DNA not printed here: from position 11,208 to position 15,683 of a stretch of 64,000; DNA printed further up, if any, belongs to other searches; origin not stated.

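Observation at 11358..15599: Giant mosaic receptor-like surface protein combining animal-type adhesion modules with plant/algal extensin motifs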

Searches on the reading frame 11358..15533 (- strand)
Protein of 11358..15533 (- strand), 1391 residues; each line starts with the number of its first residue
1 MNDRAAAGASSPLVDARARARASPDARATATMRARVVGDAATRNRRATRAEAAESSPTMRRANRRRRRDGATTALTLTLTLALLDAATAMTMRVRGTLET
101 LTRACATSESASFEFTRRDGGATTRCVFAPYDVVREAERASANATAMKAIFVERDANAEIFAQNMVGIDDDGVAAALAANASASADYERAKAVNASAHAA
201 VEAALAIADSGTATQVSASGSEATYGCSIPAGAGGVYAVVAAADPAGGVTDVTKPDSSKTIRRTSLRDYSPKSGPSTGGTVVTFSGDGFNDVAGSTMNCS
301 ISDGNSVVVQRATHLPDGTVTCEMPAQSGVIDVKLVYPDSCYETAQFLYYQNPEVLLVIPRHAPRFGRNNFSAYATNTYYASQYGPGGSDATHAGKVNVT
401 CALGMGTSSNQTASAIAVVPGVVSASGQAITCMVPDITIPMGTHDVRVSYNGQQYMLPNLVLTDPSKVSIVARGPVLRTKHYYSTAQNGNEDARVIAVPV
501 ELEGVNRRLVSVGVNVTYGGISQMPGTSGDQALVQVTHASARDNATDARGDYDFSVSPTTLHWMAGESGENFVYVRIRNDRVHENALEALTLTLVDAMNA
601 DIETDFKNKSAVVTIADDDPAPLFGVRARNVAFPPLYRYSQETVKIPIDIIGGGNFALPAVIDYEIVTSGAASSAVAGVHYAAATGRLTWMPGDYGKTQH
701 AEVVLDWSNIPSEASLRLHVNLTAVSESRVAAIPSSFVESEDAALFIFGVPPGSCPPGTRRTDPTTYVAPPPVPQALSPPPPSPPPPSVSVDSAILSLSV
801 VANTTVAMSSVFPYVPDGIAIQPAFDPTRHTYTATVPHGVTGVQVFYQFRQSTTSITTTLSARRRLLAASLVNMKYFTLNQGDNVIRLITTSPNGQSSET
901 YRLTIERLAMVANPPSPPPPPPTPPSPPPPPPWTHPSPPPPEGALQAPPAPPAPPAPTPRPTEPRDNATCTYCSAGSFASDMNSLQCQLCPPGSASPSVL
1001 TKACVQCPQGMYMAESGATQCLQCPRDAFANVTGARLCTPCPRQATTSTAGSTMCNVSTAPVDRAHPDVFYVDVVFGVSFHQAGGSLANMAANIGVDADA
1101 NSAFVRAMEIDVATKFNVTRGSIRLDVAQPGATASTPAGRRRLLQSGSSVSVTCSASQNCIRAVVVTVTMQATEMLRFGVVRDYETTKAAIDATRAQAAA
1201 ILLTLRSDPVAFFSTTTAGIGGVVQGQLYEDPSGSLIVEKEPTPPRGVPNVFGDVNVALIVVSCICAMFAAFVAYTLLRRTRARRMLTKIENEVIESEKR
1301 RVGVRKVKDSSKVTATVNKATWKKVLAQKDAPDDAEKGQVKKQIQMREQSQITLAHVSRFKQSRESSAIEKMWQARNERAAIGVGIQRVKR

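Call 4: search_protein_families(library=pfam, proteins=[window:11358-15362:-], max_evalue=1)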
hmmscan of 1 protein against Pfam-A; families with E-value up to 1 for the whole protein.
window:11358-15362:- (1334 aa): 8 families
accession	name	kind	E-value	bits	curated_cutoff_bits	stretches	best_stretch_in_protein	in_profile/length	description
PF12733.13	Cadherin-like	-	3.3e-15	56.7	24.2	1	763-850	5-88/89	Cadherin-like beta sandwich domain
PF01833.30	TIG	-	2.7e-11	43.7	20.9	1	210-291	4-83/84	IPT/TIG domain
PF07699.19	Ephrin_rec_like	-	1.4e-10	41.2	23.1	3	944-979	8-43/48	Tyrosine-protein kinase ephrin type A/B receptor-like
PF07562.20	NCD3G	-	0.002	18.4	38.9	2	947-971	29-52/54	Nine Cysteines Domain of family 3 GPCR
PF13280.12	WYL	-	0.07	13.6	21.8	1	40-81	2-43/70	WYL domain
PF01599.25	Ribosomal_S27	-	0.32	11.3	22.3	1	943-959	16-32/44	Ribosomal protein S27a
PF12536.13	DUF3734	-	0.38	11.5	22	0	472-510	48-87/106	Patatin phospholipase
PF23091.2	TNFR_ELAPOR1_6th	-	0.66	10.4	33.2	2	925-953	9-35/41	ELAPOR1-like, TNF receptor-like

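Call 5: find_homologous_proteins(query=window:11358-15359:-, max_evalue=0.001)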
Query window:11358-15359:- (1333 aa): 8 proteins with E <= 0.001 among 8000 candidates.
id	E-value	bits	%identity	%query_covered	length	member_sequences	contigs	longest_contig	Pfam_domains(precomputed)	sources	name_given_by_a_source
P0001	0.0e+0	2952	99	100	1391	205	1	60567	PF12733.14,PF01833.31,PF07699.20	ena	-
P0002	0.0e+0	1672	58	97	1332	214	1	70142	PF12733.14,PF01833.31,PF07699.20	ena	-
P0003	0.0e+0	1623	57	99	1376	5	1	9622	PF12733.14,PF01833.31,PF07699.20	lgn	-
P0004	0.0e+0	1621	57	97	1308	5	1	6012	PF12733.14,PF01833.31,PF07699.20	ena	-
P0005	0.0e+0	1564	55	98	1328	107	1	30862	PF12733.14,PF01833.31,PF07699.20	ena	-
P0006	0.0e+0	1411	55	61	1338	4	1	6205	PF12733.14,PF01833.31,PF07699.20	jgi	-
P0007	0.0e+0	1027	59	44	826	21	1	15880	PF12733.14,PF07699.20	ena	-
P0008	2.6e-8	50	33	6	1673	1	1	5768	PF02412.24,PF24328.3,PF01833.31,PF07699.20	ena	-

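Call 6: search_solved_structures(query=window:11358-15359:-, max_evalue=1)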
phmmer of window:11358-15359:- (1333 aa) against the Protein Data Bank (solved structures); distinct sequences matched with E-value up to 1: 30.
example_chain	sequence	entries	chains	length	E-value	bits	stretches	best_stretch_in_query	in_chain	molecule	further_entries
8tx1_A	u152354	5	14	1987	0.00041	21.3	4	905-987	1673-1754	Mastigoneme-like protein | Mst1 | Tyrosine-protein kinase ephrin type A/B receptor-like domain-containing protein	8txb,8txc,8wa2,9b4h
7qtq_A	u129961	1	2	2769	0.0039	18.1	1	944-994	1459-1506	Thyroglobulin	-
7n4y_A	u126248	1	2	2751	0.0057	17.5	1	944-994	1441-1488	Thyroglobulin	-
6scj_A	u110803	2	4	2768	0.048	14.4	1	927-994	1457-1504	Thyroglobulin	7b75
7m0r_A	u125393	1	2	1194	0.093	13.5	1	206-361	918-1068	Plexin-A4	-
5l5k_A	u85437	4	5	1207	0.094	13.5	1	206-361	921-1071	Plexin-A4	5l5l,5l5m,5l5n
7s7k_A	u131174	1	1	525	0.14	12.9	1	948-998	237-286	Ephrin type-B receptor 2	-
3io4_A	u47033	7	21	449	0.27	11.9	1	855-882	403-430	Maltose-binding periplasmic protein,Huntingtin fusion protein | Maltose-binding periplasmic protein, HUNTINGTIN FUSION PROTEIN | Maltose-binding protein, huntin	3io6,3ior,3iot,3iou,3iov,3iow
5lsp_A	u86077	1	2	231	0.32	11.7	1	209-295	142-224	Hepatocyte growth factor receptor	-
7mo7_E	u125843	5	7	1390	0.39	11.4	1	209-305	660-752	Hepatocyte growth factor receptor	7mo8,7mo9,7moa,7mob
7dd5_A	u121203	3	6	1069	0.49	11.1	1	944-981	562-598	Calcium-Sensing Receptor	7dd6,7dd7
8r2o_A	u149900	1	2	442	0.49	11.1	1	854-880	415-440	Maltodextrin-binding protein,Huntingtin, myristoylated N-terminal fragment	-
5k5t_A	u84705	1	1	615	0.53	11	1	945-974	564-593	Extracellular calcium-sensing receptor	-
5k5s_A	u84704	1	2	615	0.53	11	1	945-974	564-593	Extracellular calcium-sensing receptor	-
6o4o_A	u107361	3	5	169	0.65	10.7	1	845-875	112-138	Interleukin-11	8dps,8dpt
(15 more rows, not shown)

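Call 7: list_cluster_members(proteins=[P0001, P0002, P0003, P0005, P0006, P0008])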
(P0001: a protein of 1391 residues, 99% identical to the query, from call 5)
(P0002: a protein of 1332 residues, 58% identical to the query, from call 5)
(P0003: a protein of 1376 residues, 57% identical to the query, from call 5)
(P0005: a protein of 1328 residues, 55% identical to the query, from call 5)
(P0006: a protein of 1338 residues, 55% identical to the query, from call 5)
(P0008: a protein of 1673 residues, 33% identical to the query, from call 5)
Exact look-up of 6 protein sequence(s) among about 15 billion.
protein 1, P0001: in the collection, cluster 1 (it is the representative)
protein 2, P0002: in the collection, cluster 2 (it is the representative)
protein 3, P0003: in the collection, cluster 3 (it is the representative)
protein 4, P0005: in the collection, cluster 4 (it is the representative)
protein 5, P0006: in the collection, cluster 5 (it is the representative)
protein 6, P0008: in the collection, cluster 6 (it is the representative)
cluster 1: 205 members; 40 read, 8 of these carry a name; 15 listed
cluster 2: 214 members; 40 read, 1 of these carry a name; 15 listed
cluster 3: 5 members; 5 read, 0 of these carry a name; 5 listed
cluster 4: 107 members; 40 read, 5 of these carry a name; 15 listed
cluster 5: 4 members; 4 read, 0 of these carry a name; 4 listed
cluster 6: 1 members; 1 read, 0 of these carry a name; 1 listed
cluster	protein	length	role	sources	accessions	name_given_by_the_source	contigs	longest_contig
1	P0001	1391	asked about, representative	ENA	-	-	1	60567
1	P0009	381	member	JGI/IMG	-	hypothetical protein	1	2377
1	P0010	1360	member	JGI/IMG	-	hypothetical protein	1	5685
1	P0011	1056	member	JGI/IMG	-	hypothetical protein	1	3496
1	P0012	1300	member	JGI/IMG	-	hypothetical protein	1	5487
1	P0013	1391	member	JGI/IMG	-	hypothetical protein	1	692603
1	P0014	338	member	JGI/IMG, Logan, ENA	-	hypothetical protein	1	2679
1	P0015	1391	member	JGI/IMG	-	hypothetical protein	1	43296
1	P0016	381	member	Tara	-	strand:+ start:595 stop:1740 length:1146 start_codon:yes stop_codon:yes gene_type:complete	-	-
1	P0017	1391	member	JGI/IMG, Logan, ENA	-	-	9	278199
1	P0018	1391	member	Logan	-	-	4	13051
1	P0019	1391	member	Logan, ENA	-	-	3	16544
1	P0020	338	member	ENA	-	-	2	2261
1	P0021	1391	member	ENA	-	-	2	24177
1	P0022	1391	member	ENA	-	-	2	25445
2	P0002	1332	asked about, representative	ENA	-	-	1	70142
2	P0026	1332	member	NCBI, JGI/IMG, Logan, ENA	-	-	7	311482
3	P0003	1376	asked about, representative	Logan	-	-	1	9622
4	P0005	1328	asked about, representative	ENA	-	-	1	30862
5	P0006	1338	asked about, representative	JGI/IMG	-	-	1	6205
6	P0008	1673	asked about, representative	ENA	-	-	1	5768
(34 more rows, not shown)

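Call 9: find_encoding_contigs(protein=P0026, flank=8000, max_places=4)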
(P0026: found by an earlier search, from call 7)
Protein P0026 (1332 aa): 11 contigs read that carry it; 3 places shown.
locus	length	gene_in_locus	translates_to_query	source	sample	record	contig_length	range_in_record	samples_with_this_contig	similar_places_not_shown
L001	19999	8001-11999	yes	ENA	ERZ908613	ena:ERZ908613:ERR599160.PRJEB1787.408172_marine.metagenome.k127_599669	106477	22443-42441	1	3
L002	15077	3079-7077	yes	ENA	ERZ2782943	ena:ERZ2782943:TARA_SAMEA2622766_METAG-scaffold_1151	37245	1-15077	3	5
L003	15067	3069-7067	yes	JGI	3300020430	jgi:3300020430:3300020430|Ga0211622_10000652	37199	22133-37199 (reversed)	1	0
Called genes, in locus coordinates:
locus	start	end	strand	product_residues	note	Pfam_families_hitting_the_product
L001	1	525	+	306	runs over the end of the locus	-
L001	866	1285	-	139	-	-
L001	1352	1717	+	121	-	-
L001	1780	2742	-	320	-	PF02037:SAP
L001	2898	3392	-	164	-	PF00312:Ribosomal_S15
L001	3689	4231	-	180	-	-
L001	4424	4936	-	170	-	-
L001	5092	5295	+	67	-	PF00268:Ribonuc_red_sm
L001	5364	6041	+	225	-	PF00268:Ribonuc_red_sm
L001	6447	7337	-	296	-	PF00246:Peptidase_M14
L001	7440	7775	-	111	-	-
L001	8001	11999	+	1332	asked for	PF01833:TIG (weak), PF12733:Cadherin-like, PF07699:Ephrin_rec_like (weak)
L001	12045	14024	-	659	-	PF12796:Ank_2, PF00023:Ank (weak), PF13606:Ank_3 (faint), PF13637:Ank_4, PF13857:Ank_5 (weak), PF12796:Ank_2, PF00023:Ank (weak), PF20145:ARMET_N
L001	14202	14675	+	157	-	PF00085:Thioredoxin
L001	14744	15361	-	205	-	-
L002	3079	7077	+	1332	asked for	PF01833:TIG (weak), PF12733:Cadherin-like, PF07699:Ephrin_rec_like (weak)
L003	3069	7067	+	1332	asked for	PF01833:TIG (weak), PF12733:Cadherin-like, PF07699:Ephrin_rec_like (weak)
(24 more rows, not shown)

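Call 10: find_encoding_contigs(protein=P0017, flank=8000, max_places=3)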
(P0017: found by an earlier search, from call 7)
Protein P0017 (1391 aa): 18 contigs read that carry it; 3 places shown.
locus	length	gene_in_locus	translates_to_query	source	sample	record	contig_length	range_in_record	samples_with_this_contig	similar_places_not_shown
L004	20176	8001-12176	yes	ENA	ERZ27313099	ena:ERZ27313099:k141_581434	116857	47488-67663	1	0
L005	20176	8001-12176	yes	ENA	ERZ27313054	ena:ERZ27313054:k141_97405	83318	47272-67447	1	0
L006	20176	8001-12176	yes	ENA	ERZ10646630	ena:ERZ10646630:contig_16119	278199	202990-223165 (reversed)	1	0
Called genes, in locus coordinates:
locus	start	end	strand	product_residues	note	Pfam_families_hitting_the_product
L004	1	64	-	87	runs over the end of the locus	PF06212:GRIM-19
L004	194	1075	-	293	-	-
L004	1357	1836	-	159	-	-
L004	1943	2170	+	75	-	-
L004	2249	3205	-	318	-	PF02037:SAP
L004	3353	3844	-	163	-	PF00312:Ribosomal_S15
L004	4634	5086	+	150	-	-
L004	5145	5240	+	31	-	PF00268:Ribonuc_red_sm (weak)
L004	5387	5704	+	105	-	PF00268:Ribonuc_red_sm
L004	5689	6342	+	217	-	PF00268:Ribonuc_red_sm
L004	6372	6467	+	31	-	-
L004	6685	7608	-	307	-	PF00246:Peptidase_M14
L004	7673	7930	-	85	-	-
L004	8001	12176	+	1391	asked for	PF01833:TIG, PF12733:Cadherin-like, PF07699:Ephrin_rec_like (weak)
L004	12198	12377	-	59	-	-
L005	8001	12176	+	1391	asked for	PF01833:TIG, PF12733:Cadherin-like, PF07699:Ephrin_rec_like (weak)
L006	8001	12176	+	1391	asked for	PF01833:TIG, PF12733:Cadherin-like, PF07699:Ephrin_rec_like (weak)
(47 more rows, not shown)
